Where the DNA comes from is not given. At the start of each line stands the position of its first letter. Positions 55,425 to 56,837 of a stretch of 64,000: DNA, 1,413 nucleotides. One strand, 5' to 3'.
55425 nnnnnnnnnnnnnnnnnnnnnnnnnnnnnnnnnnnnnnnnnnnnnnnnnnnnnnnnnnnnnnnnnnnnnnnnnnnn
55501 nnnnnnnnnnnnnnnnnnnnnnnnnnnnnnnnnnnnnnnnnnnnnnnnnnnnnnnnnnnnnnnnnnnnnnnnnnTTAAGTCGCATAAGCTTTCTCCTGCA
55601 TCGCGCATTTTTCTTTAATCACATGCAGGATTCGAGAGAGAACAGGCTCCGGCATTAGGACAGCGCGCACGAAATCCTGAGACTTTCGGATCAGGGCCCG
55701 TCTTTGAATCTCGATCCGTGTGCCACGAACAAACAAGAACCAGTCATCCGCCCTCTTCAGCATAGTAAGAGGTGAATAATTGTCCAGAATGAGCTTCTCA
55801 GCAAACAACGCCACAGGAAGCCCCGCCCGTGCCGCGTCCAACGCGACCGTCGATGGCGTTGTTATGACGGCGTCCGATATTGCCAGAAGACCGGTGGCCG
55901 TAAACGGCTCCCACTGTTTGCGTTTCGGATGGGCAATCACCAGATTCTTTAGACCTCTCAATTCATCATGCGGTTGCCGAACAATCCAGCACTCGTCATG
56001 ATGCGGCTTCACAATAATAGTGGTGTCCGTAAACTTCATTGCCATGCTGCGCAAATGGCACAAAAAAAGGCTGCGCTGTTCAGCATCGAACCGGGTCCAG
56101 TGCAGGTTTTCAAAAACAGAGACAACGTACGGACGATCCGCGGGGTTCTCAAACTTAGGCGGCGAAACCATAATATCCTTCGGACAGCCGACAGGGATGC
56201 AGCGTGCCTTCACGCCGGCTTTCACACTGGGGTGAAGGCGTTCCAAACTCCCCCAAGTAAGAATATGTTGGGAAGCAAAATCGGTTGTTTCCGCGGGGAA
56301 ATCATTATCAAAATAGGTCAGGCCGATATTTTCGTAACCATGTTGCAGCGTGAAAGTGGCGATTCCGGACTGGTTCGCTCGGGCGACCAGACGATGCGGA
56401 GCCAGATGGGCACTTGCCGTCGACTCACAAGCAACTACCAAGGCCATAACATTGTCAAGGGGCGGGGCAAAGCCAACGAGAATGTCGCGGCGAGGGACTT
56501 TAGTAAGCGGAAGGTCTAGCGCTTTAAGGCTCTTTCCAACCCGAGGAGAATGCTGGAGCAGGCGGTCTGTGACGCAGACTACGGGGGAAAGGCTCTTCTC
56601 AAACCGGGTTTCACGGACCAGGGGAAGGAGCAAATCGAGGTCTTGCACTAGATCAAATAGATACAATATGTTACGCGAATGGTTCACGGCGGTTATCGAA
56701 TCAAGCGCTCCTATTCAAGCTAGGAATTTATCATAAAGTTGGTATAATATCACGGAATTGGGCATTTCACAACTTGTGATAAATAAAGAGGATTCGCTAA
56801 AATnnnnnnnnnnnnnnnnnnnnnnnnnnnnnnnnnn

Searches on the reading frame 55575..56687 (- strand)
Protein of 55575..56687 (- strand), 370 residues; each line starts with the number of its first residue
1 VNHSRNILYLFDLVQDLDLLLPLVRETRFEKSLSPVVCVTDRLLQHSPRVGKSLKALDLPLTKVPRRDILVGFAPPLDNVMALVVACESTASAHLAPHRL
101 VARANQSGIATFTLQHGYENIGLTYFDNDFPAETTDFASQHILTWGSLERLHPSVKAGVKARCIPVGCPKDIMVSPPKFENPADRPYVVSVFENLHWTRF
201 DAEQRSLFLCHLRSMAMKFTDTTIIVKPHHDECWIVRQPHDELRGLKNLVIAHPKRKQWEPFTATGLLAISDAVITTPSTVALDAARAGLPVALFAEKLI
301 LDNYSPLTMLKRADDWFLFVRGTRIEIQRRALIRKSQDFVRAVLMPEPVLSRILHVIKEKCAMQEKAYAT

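Call 30: search_protein_families(library=pfam, proteins=[window:55575-56687:-], max_evalue=0.00001)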
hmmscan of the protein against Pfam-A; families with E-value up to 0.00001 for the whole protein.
window:55575-56687:- (370 aa): 0 families

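Call 93: search_protein_families(library=ncbifam, proteins=[window:55575-56687:-], max_evalue=0.01)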
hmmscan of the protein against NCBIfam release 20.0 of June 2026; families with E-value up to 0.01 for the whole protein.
window:55575-56687:- (370 aa): 1 family
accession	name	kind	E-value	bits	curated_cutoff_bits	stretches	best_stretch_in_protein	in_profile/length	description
NF046086.1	BFO_1060_trans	domain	0.0014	17.9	200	1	198-285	197-279/365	BFO_1060 family glycosyltransferase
